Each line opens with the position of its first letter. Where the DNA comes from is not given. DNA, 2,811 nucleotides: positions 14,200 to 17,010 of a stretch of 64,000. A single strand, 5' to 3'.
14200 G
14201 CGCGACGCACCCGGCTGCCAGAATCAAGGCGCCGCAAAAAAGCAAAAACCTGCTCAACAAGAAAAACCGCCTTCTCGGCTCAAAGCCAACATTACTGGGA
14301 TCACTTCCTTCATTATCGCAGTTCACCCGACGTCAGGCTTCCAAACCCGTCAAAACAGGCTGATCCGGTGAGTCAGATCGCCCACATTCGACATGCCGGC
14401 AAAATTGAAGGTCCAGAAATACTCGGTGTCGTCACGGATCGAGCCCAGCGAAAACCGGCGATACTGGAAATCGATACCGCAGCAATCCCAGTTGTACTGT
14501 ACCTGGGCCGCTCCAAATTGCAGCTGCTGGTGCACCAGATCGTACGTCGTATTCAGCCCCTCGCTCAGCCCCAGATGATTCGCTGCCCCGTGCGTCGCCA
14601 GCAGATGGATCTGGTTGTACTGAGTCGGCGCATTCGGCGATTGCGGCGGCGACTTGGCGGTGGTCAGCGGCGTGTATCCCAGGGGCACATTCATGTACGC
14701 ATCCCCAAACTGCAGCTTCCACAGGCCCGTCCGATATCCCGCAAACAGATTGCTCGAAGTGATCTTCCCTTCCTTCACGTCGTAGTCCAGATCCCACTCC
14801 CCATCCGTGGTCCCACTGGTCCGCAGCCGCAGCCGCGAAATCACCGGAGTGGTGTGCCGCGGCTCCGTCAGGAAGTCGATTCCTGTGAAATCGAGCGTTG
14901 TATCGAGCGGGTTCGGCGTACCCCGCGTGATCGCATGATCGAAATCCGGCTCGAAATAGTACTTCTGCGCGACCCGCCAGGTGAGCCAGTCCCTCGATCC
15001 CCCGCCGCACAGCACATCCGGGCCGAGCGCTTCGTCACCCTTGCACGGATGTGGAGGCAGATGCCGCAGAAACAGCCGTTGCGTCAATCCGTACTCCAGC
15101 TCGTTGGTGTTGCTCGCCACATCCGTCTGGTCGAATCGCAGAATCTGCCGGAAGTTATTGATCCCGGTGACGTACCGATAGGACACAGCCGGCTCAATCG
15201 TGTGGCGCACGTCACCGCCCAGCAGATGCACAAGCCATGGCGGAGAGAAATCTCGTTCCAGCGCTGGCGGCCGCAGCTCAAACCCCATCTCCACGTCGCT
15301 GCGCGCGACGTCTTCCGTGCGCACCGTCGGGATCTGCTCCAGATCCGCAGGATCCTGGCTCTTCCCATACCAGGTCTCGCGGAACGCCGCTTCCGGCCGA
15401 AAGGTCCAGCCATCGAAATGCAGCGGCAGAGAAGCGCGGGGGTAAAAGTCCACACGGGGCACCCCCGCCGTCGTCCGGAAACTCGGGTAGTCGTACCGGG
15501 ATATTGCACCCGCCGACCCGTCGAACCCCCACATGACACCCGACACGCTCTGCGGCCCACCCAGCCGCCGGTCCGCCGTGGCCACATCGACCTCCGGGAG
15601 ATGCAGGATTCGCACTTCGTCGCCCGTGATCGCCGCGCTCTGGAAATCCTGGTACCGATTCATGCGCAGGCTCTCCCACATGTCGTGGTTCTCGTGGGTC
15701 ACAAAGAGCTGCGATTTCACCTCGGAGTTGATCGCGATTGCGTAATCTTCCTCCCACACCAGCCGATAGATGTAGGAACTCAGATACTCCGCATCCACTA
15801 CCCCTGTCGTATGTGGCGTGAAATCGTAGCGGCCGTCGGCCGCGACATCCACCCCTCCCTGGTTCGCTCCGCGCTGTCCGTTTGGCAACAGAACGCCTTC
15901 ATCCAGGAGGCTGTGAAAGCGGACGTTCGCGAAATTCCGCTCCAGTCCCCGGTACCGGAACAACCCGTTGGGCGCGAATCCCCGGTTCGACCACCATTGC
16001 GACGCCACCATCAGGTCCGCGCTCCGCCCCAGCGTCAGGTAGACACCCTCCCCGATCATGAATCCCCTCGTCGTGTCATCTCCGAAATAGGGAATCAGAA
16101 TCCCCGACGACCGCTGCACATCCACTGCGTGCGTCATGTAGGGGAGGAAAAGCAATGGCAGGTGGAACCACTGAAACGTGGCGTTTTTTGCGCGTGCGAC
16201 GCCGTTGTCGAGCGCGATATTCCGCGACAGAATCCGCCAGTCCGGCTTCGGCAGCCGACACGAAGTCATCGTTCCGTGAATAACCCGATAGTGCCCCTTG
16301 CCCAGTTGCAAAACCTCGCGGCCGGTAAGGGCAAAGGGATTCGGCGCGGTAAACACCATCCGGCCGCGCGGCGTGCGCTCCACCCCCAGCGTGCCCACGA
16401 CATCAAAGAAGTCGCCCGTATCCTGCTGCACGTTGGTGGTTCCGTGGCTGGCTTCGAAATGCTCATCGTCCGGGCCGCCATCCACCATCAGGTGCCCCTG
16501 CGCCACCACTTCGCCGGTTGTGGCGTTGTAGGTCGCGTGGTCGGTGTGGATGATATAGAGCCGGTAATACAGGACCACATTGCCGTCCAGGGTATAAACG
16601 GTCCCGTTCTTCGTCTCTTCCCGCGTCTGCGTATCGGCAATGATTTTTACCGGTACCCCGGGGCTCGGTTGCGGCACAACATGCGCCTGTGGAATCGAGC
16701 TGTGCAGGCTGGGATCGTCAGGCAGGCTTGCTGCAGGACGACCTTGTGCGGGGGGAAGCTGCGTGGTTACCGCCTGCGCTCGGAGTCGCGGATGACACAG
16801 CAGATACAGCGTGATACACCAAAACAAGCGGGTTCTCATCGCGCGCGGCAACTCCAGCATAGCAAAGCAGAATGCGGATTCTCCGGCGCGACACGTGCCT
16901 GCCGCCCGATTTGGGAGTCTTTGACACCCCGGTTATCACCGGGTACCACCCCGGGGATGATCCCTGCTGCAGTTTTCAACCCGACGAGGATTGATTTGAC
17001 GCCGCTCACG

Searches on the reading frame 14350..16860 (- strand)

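Call 76: search_protein_families(library=pfam, proteins=[window:14350-16860:-], max_evalue=0.00001)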
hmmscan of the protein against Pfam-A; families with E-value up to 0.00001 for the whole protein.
window:14350-16860:- (836 aa): 2 families
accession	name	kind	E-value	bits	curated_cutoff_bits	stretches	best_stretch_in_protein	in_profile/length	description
PF04453.20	LptD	-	1.8e-11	44.4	22.4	1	350-722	23-354/384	LPS transport system D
PF19838.5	LptD_2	-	7.1e-08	32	22.5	1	236-304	15-87/464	LptD protein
